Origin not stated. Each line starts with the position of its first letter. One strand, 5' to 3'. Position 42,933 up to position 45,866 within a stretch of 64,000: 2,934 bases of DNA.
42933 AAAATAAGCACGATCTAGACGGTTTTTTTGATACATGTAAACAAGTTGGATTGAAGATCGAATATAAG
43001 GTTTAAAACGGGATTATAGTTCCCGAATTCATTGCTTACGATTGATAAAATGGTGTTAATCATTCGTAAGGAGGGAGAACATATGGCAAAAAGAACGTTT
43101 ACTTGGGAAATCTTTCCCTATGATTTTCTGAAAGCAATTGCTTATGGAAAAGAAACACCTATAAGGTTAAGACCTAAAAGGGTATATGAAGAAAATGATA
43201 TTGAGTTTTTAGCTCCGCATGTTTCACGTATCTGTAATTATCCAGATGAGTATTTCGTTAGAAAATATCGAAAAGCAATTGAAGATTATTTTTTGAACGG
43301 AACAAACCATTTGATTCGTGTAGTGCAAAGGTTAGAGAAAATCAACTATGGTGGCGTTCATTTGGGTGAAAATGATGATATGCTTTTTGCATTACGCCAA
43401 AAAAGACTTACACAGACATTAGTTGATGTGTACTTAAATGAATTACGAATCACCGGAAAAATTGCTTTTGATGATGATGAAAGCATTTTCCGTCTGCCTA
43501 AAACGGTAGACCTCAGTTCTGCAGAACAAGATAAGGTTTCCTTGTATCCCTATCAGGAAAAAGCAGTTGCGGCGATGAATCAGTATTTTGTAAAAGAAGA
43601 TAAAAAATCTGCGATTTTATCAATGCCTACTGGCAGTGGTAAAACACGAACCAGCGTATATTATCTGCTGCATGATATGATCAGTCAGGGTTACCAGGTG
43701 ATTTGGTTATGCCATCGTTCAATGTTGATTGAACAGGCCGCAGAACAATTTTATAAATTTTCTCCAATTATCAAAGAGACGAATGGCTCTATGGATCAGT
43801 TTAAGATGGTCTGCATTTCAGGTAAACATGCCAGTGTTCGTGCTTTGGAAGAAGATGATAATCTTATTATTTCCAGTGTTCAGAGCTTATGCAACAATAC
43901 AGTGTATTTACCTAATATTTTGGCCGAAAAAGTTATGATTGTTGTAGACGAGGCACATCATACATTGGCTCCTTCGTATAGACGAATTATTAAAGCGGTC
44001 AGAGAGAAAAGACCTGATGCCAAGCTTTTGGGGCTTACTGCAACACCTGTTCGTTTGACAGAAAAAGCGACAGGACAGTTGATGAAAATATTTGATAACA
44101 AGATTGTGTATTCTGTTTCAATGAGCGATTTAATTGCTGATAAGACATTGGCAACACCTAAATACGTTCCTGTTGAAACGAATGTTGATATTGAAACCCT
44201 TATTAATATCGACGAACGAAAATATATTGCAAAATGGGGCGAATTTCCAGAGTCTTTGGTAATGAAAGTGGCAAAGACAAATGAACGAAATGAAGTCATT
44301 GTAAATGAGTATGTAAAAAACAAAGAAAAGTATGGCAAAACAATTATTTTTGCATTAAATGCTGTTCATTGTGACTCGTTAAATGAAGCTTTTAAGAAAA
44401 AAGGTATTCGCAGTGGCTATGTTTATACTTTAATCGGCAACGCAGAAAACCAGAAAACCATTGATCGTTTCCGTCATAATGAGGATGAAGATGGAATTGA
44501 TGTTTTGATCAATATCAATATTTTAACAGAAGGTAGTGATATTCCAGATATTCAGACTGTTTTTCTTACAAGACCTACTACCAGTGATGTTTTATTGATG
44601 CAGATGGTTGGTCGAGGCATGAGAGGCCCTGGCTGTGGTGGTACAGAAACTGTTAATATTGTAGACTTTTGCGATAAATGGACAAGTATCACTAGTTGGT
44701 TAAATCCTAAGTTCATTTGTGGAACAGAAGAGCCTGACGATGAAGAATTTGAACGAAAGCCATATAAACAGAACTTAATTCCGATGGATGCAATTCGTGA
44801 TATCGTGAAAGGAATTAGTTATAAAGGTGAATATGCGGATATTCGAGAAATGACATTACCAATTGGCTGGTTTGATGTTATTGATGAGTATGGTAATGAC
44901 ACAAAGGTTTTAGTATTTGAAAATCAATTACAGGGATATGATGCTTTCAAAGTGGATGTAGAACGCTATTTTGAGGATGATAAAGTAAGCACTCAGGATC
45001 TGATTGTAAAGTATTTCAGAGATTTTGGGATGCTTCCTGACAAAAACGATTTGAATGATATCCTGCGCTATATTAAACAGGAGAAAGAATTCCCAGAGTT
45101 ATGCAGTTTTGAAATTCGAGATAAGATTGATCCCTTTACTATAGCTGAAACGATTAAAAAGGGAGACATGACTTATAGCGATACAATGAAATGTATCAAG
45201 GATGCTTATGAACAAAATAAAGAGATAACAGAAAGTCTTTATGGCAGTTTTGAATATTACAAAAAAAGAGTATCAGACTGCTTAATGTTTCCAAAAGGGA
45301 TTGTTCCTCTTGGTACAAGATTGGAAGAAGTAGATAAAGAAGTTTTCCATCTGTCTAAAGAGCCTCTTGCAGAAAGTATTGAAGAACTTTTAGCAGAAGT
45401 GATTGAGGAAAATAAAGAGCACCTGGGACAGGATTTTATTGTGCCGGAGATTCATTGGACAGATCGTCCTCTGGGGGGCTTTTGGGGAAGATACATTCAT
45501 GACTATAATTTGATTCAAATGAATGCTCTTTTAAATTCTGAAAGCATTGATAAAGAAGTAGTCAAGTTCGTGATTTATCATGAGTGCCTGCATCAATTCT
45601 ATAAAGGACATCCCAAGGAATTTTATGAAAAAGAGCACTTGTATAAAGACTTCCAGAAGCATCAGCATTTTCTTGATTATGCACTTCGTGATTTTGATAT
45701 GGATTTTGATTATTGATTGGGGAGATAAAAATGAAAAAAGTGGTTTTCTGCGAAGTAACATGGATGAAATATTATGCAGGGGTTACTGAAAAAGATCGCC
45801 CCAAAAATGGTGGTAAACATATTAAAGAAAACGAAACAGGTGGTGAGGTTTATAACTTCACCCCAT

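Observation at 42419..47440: AT-rich cargo block splitting the T4SS array: HTH regulator + SF2 helicase fused to a DUF45-like HExxH domain + coupled unknown/TPR protein, a candidate undescribed defence module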

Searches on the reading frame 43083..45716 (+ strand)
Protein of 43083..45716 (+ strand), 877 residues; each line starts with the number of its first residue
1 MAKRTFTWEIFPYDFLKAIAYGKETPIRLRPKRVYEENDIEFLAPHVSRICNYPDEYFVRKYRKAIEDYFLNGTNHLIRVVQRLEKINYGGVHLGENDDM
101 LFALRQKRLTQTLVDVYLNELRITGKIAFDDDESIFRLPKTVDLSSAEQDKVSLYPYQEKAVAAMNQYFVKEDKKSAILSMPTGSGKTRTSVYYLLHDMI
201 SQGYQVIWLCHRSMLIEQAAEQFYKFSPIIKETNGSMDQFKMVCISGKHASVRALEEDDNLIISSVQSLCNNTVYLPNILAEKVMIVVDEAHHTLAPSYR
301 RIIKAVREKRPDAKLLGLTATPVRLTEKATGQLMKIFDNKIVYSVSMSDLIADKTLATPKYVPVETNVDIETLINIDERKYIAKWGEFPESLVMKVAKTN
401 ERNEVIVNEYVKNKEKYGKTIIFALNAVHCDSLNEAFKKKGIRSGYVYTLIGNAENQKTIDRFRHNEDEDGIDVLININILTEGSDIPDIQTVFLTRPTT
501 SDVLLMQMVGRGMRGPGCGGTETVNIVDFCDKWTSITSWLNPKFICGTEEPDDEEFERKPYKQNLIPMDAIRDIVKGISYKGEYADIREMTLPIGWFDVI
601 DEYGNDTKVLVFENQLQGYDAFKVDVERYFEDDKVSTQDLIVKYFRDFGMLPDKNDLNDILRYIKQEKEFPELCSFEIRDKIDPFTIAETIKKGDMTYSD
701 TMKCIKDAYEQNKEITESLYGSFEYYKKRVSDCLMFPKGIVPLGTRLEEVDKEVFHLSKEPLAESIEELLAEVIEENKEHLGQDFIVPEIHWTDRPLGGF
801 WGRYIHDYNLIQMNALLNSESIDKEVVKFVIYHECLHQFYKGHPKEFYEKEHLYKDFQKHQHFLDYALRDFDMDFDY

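Call 3: search_protein_families(library=pfam, proteins=[window:43083-45716:+], max_evalue=0.1)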
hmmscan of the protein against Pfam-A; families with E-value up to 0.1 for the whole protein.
window:43083-45716:+ (877 aa): 8 families
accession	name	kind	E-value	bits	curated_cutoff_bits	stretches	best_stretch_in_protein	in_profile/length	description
PF04851.21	ResIII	-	7.5e-27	94.7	22.5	1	152-324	2-164/164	Type III restriction enzyme, res subunit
PF00270.35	DEAD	-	1.4e-14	54.6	26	1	156-323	2-161/167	DEAD/DEAH box helicase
PF00271.37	Helicase_C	-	3.6e-14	53.4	23.5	1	405-514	5-108/110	Helicase conserved C-terminal domain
PF18766.7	SWI2_SNF2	-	4.4e-14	53.1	26.7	1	157-372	1-201/221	SWI2/SNF2 ATPase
PF01863.23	YgjP-like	-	0.00014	22.4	26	1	761-864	103-204/207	YgjP-like, metallopeptidase domain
PF07652.20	Flavi_DEAD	-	0.0021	18.5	21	0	174-323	4-137/148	Flavivirus DEAD domain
PF18317.6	SDH_C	-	0.022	14.9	25.8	1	214-226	4-16/31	Shikimate 5'-dehydrogenase C-terminal domain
PF13604.12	AAA_30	-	0.034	14.3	27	0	165-310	9-116/191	AAA domain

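Call 4: search_protein_families(library=padloc, proteins=[window:43083-45716:+], max_evalue=0.1)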
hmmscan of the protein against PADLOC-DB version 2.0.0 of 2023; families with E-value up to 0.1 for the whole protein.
window:43083-45716:+ (877 aa): 28 families (the best 25 are shown)
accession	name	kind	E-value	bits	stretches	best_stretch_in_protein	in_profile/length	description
PDLC02707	PbeA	-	2.8e-32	110.1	1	143-515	242-617/672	PbeA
PDLC02704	PbeA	-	3.7e-23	79.9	2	134-369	245-465/682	PbeA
PDLC03658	mREase_IV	-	3.1e-21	72.9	1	161-572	230-593/953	Type IV methyl-directed restriction enzyme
PDLC03659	mREase_IV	-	3.6e-19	66.2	1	262-518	316-556/945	Type IV methyl-directed restriction enzyme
PDLC02703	PbeA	-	2e-18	64.4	1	154-531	247-615/626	PbeA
PDLC03042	REase_I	-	4.3e-16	55.5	2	152-294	443-579/1170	Type I restriction enzyme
PDLC03047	REase_I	-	1.7e-15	53.9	2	156-360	346-529/1107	Type I restriction enzyme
PDLC03928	PsyrT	-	1.6e-11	41.2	2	271-322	127-188/689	-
PDLC02870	DpdF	-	9.6e-08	29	2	178-344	32-194/534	DpdF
PDLC03648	REase_III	-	2e-07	27.5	1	428-528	270-366/871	Type III restriction enzyme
PDLC04986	PDC-S28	-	4e-07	26.8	1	150-227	31-105/831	-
PDLC03597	REase_MTase_IIG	-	1.6e-06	23.9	1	457-514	534-594/1646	Type IIG restriction enzyme-methyltransferase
PDLC01439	typeIV_DinG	-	3.2e-06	24.1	1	152-248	15-96/575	CAS-IV-A; associated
PDLC01765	Cas3c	-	8.8e-06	22.9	1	171-226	180-236/612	-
PDLC02705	PbeA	-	0.0017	14.6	1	419-514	527-619/691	PbeA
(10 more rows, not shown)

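Call 5: search_protein_families(library=ncbifam, proteins=[window:43083-45716:+], max_evalue=0.1)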
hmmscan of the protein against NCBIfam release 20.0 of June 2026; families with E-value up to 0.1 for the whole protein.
window:43083-45716:+ (877 aa): 26 families (the best 25 are shown)
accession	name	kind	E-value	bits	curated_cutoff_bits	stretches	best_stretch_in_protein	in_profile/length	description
NF053632.1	heli_RadD_YejH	equivalog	2.3e-31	108.7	720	1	153-529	2-354/573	DNA repair helicase RadD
NF008521.0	PRK11448.1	equivalog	1e-25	90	729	1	144-531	403-816/1123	type I restriction-modification system endonuclease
NF046051.1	restrict_EcoAI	equivalog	2.6e-25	89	550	1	151-532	156-531/768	EcoAI/FtnUII family type I restriction enzme subunit R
TIGR04095.1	dnd_restrict_1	equivalog_domain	8.3e-24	84.4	600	1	151-529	6-395/451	DNA phosphorothioation system restriction enzyme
NF010337.0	PRK13766.1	equivalog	9.4e-14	50.5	610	2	173-328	29-179/781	Hef nuclease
NF003673.1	PRK05298.1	equivalog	1.7e-10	39.9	743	1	394-513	420-540/653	excinuclease ABC subunit UvrB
TIGR00631.1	uvrb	equivalog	4.5e-09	35.1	750.1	1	395-495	421-517/658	excinuclease ABC subunit UvrB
TIGR00614.1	recQ_fam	subfamily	8.2e-07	28.2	219.8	1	174-341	27-191/470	RecQ family ATP-dependent DNA helicase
NF008394.0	PRK11192.1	equivalog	2.4e-06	26.6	507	1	397-515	228-341/441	ATP-dependent RNA helicase SrmB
NF053711.1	RNA_heli_RhlE1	exception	1.5e-05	23.9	750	1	402-538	231-361/434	RNA helicase RhlE1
TIGR01389.1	recQ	equivalog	1.9e-05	23.3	640.2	1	364-493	174-296/591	DNA helicase RecQ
TIGR00643.1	recG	equivalog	0.0011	17.7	659.4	1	157-323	239-397/629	ATP-dependent DNA helicase RecG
NF042913.1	CyRepA1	equivalog_domain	0.0022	16.9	200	1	181-294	9-97/595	plasmid replication protein, CyRepA1 family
NF041062.1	DpdE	equivalog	0.004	15.1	500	1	282-339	250-314/1048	protein DpdE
NF002654.0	PRK02362.1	equivalog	0.0041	15.5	887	1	137-321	7-180/739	ATP-dependent DNA helicase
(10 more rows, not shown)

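Call 11: find_homologous_proteins(query=window:43083-45716:+)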
Query window:43083-45716:+ (877 aa): 3001 proteins with E <= 0.001 among 8000 candidates; the best 120 are listed.
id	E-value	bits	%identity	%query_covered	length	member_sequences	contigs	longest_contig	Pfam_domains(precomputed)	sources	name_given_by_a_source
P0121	0.0e+0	1983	98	100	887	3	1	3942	PF00270.36,PF18766.8,PF00271.38,PF04851.22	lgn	-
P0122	0.0e+0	1681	82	100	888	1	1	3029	PF00270.36,PF18766.8,PF00271.38,PF04851.22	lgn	-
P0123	0.0e+0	1679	80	100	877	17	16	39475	PF00270.36,PF01863.24,PF18766.8,PF00271.38,PF04851.22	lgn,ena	-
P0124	0.0e+0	1671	81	100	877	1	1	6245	PF00270.36,PF18766.8,PF00271.38,PF04851.22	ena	-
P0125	0.0e+0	1660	80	100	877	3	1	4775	PF00270.36,PF18766.8,PF00271.38,PF04851.22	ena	-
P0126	0.0e+0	1654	79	100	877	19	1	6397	PF00270.36,PF18766.8,PF00271.38,PF04851.22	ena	-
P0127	0.0e+0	1653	79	100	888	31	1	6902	PF00270.36,PF18766.8,PF00271.38,PF04851.22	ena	-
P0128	0.0e+0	1642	79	100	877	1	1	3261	PF00270.36,PF18766.8,PF00271.38,PF04851.22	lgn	-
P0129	0.0e+0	1638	79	100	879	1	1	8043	PF00270.36,PF18766.8,PF00271.38,PF04851.22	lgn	-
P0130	0.0e+0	1638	78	100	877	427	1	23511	PF00270.36,PF18766.8,PF00271.38,PF04851.22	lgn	-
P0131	0.0e+0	1635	79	100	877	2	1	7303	PF00270.36,PF18766.8,PF00271.38,PF04851.22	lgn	-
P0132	0.0e+0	1605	78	100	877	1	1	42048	PF00270.36,PF18766.8,PF00271.38,PF04851.22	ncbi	-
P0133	0.0e+0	1602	78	100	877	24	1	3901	PF00270.36,PF18766.8,PF00271.38,PF04851.22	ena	-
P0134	0.0e+0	1552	74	100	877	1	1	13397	PF00270.36,PF18766.8,PF00271.38,PF04851.22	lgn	-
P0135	0.0e+0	1552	74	100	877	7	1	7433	PF00270.36,PF18766.8,PF00271.38,PF04851.22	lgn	-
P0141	0.0e+0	1479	72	100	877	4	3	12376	PF00270.36,PF00176.30,PF01863.24,PF18766.8,PF00271.38,PF04851.22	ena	-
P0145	0.0e+0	1380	67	100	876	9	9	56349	PF00270.36,PF00176.30,PF01863.24,PF18766.8,PF00271.38,PF04851.22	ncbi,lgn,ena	-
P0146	0.0e+0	1375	67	100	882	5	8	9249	PF00270.36,PF01863.24,PF18766.8,PF00271.38,PF04851.22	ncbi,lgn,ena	-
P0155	0.0e+0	1290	64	100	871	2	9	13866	PF00270.36,PF01863.24,PF18766.8,PF00271.38,PF04851.22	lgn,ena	-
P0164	0.0e+0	1211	59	100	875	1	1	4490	PF00270.36,PF01863.24,PF18766.8,PF00271.38,PF04851.22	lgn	-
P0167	0.0e+0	1161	60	100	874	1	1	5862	PF00270.36,PF00176.30,PF01863.24,PF18766.8,PF00271.38,PF04851.22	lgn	-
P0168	0.0e+0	1158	59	100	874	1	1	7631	PF00270.36,PF01863.24,PF18766.8,PF00271.38,PF04851.22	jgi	-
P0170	0.0e+0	1155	59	100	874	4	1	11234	PF00270.36,PF01863.24,PF18766.8,PF00271.38,PF04851.22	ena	-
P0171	0.0e+0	1144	59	100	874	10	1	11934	PF00270.36,PF01863.24,PF18766.8,PF00271.38,PF04851.22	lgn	-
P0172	0.0e+0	1143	58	100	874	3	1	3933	PF00270.36,PF00176.30,PF01863.24,PF18766.8,PF00271.38,PF04851.22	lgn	-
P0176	0.0e+0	1093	56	99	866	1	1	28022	PF00270.36,PF01863.24,PF18766.8,PF00271.38,PF04851.22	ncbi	-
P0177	0.0e+0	1070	54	99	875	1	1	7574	PF00270.36,PF01863.24,PF18766.8,PF00271.38,PF04851.22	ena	-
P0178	0.0e+0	1060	54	99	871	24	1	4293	PF00270.36,PF01863.24,PF18766.8,PF00271.38,PF04851.22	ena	-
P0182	0.0e+0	1035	55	99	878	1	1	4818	PF00270.36,PF01863.24,PF18766.8,PF00271.38,PF04851.22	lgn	-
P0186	4.5e-297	1006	54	99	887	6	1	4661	PF00270.36,PF00176.30,PF01863.24,PF18766.8,PF00271.38,PF04851.22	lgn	-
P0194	6.0e-291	986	53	99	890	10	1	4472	PF00270.36,PF00176.30,PF01863.24,PF18766.8,PF00271.38,PF04851.22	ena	-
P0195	6.9e-291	986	53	99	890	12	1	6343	PF00270.36,PF00176.30,PF01863.24,PF18766.8,PF00271.38,PF04851.22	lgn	-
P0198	2.3e-287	974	52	99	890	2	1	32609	PF00270.36,PF00176.30,PF01863.24,PF18766.8,PF00271.38,PF04851.22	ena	-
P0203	8.1e-283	959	51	99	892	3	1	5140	PF00270.36,PF01863.24,PF18766.8,PF00271.38,PF04851.22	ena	-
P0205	1.8e-281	955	52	99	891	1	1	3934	PF00270.36,PF01863.24,PF18766.8,PF00271.38,PF04851.22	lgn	-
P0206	4.1e-281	953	51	100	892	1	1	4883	PF00270.36,PF00176.30,PF01863.24,PF18766.8,PF00271.38,PF04851.22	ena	-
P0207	6.3e-280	950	52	99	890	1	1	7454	PF00270.36,PF00176.30,PF01863.24,PF18766.8,PF00271.38,PF04851.22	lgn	-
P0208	2.0e-278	945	70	67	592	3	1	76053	PF01863.24,PF00271.38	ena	-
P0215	1.5e-272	925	50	99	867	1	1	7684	PF00270.36,PF10263.16,PF01863.24,PF18766.8,PF00271.38,PF04851.22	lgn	-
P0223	6.1e-261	887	48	99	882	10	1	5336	PF00270.36,PF00176.30,PF01863.24,PF18766.8,PF00271.38,PF04851.22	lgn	-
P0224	4.8e-260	884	46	100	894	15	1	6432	PF00270.36,PF01863.24,PF18766.8,PF00271.38,PF04851.22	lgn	-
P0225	4.0e-259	881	47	99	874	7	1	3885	PF00270.36,PF01863.24,PF18766.8,PF00271.38,PF04851.22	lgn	-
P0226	6.5e-259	880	49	97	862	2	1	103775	PF00270.36,PF18766.8,PF00271.38,PF04851.22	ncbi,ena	-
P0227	3.4e-257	874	47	99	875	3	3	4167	PF00270.36,PF01863.24,PF18766.8,PF00271.38,PF04851.22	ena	-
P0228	3.8e-257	874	46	100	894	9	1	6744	PF00270.36,PF01863.24,PF18766.8,PF00271.38,PF04851.22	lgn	-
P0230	1.5e-256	872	47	99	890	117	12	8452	PF00270.36,PF00176.30,PF01863.24,PF18766.8,PF00271.38,PF04851.22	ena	-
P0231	2.7e-256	871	46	100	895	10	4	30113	PF00270.36,PF01863.24,PF18766.8,PF00271.38,PF04851.22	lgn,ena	-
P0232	6.3e-255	867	47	99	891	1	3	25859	PF00270.36,PF00176.30,PF01863.24,PF18766.8,PF00271.38,PF04851.22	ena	-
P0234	1.4e-254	866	63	69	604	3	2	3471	PF01863.24,PF18766.8,PF00271.38,PF04851.22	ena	-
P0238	9.0e-252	856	45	100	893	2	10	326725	PF00270.36,PF18766.8,PF00271.38,PF04851.22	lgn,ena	-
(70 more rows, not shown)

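Call 28: predict_structure(alignment_id=A1)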
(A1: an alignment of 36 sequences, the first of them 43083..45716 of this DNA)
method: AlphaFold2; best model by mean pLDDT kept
length: 877 residues; sequences in the alignment: 36
mean_pLDDT: 77.1   pTM: 0.49
mean pLDDT of the five models: 77.1, 76.4, 74.1, 73.2, 71.0
residues with pLDDT >= 90: 161; 70-90: 496; 50-70: 125; < 50: 95
segments of 3 or more residues with pLDDT < 50: 128-130, 482-485, 546-560, 562-593, 595-612, 737-746, 870-877
pLDDT, mean of each block of 10 residues (from residue 1): 73 89 87 83 85 88 88 73 74 81 83 83 69 71 77 82 95 93 75 94 94 75 87 89 86 88 89 85 92 86 92 91 64 86 85 82 70 67 59 70 86 89 81 89 82 70 84 77 58 78 70 77 85 69 50 38 45 40 37 46 43 68 87 83 76 78 85 59 75 83 89 70 76 56 45 80 92 91 88 82 85 90 90 92 84 86 63 41
secondary structure, 60 per line:
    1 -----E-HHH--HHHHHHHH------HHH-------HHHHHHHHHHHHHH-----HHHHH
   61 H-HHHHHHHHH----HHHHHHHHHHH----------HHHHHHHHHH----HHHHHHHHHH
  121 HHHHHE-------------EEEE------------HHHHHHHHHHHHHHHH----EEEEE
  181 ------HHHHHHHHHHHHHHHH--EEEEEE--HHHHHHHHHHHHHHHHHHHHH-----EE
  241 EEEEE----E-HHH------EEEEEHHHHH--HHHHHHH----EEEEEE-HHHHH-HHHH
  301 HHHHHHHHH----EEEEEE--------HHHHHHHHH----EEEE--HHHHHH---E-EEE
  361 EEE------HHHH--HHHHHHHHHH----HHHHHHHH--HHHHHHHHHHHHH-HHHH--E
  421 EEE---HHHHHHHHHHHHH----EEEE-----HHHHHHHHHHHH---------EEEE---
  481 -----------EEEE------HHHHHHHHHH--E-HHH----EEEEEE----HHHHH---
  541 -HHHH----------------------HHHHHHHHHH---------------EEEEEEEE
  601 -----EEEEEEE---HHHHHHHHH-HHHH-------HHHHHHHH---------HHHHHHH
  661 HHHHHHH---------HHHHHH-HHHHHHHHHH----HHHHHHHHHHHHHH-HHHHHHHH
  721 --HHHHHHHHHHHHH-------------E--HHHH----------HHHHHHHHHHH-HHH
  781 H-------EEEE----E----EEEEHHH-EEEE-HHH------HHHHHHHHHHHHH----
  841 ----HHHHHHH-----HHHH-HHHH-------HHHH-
elements in order (helices of 4 or more, strands of 3 or more residues): H13-20 H37-50 H56-61 H63-71 H76-86 H97-106 H111-125 E140-143 H156-171 E176-180 H187-202 E205-210 H213-233 E239-245 E261-265 H266-270 H273-279 E284-289 H291-295 H297-309 E314-319 H328-336 E341-344 H347-352 E358-363 H370-373 H376-385 H390-397 H400-412 H414-417 E420-423 H427-439 E444-447 H453-464 E474-477 E492-495 H502-511 E523-528 H533-537 H542-545 H568-577 E593-600 E606-612 H616-624 H626-629 H637-644 H654-667 H677-682 H684-693 H698-711 H713-720 H723-735 H752-755 H766-776 H778-781 E789-792 E802-805 E810-813 H824-836 H845-851 H857-860 H862-865 H873-876

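Call 31: fold_search(model_id=the predicted structure, library=pdb)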
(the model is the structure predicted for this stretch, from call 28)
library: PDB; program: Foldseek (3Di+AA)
matches with E <= 10: 1525; with E <= 0.001: 787
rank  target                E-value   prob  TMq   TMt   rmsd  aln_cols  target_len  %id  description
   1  7r7j_B                1.0e-15  1.00  0.28  0.40   6.8       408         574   21  Crystal structure of RadD with ADP (released 2022-04-13)
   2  8h5y_B                1.4e-15  1.00  0.28  0.40   6.6       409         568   22  Crystal structure of RadD- ADP complex (released 2023-10-18)
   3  6jde_B                7.3e-15  1.00  0.29  0.41   6.5       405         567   21  crystal structure of a DNA repair protein (released 2019-06-26)
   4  8h5y_A                8.9e-15  1.00  0.28  0.41   6.5       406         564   20  Crystal structure of RadD- ADP complex (released 2023-10-18)
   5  7r7j_A                1.5e-14  1.00  0.29  0.42   6.1       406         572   22  Crystal structure of RadD with ADP (released 2022-04-13)
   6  7clg_B                2.3e-14  1.00  0.27  0.29  22.5       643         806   16  Crystal structure of the ATP-dependent restriction endonuclease SauUSI (released 2021-01-20)
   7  6jde_A                7.0e-14  1.00  0.29  0.41  11.7       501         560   20  crystal structure of a DNA repair protein (released 2019-06-26)
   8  8h5z_B                1.1e-13  1.00  0.28  0.40   6.7       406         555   21  Crystal structure of RadD/ATP analogue complex (released 2023-10-18)
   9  6p4o_E                4.5e-13  1.00  0.24  0.42  10.9       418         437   20  Complex of XPB helicase with Bax1 endonuclease from Sulfurisphaera tokodaii at 3.15 Angstroms resolution (released 2020-06-03)
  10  3h1t                  1.8e-12  1.00  0.31  0.49   6.6       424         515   21  The fragment structure of a putative HsdR subunit of a type I restriction enzyme from Vibrio vulnificus YJ016 (released 2009-10-20)
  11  6p4o_C                2.1e-12  1.00  0.24  0.43  11.0       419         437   20  Complex of XPB helicase with Bax1 endonuclease from Sulfurisphaera tokodaii at 3.15 Angstroms resolution (released 2020-06-03)
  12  9pd3_A                2.3e-12  1.00  0.32  0.44  10.7       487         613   15  NER dual incision complex - DuIS (released 2026-02-18)
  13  7clg_A                4.1e-12  1.00  0.26  0.27  24.0       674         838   17  Crystal structure of the ATP-dependent restriction endonuclease SauUSI (released 2021-01-20)
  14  9n6k_K                5.6e-12  1.00  0.29  0.26  43.2       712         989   13  2.88 A S.cerevisiae Chd1[L886G/L889G/L891G]-nucleosome 2:1 complex with DNA-binding domain (released 2025-06-11)
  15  7zsa_7                9.0e-12  1.00  0.32  0.44   5.4       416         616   18  Yeast RNA polymerase II transcription pre-initiation complex with the +1 nucleosome and NTP (complex B) (released 2022-11-16)
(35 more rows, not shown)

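Call 69: find_encoding_contigs(protein=P0238, flank=8000, max_places=3)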
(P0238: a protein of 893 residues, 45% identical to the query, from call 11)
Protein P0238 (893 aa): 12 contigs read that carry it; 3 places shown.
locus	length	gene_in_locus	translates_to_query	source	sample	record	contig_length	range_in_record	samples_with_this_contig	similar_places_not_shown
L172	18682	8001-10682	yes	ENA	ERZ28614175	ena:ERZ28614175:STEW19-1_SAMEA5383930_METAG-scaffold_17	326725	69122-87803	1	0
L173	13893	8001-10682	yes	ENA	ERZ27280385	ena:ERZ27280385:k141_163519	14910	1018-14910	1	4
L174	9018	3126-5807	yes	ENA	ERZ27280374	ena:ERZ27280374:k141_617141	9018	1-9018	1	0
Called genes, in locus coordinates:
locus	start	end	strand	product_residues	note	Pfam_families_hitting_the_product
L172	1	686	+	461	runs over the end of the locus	PF00202:Aminotran_3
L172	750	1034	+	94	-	PF00072:Response_reg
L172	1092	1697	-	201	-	PF00072:Response_reg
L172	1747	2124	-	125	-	PF00497:SBP_bac_3 (weak)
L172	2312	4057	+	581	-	PF08495:FIST, PF10442:FIST_C, PF00990:GGDEF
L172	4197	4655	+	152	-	PF00072:Response_reg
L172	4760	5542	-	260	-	PF02567:PhzC-PhzF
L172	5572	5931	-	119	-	PF00903:Glyoxalase, PF12681:Glyoxalase_2 (faint)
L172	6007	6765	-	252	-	PF02001:DUF134, PF02579:Nitro_FeMo-Co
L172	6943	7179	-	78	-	-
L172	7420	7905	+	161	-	-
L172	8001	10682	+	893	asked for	PF00270:DEAD, PF04851:ResIII, PF18766:SWI2_SNF2, PF00271:Helicase_C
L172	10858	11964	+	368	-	-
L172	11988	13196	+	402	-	-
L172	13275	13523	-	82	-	-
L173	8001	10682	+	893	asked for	PF00270:DEAD, PF04851:ResIII, PF18766:SWI2_SNF2, PF00271:Helicase_C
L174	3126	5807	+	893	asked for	PF00270:DEAD, PF04851:ResIII, PF18766:SWI2_SNF2, PF00271:Helicase_C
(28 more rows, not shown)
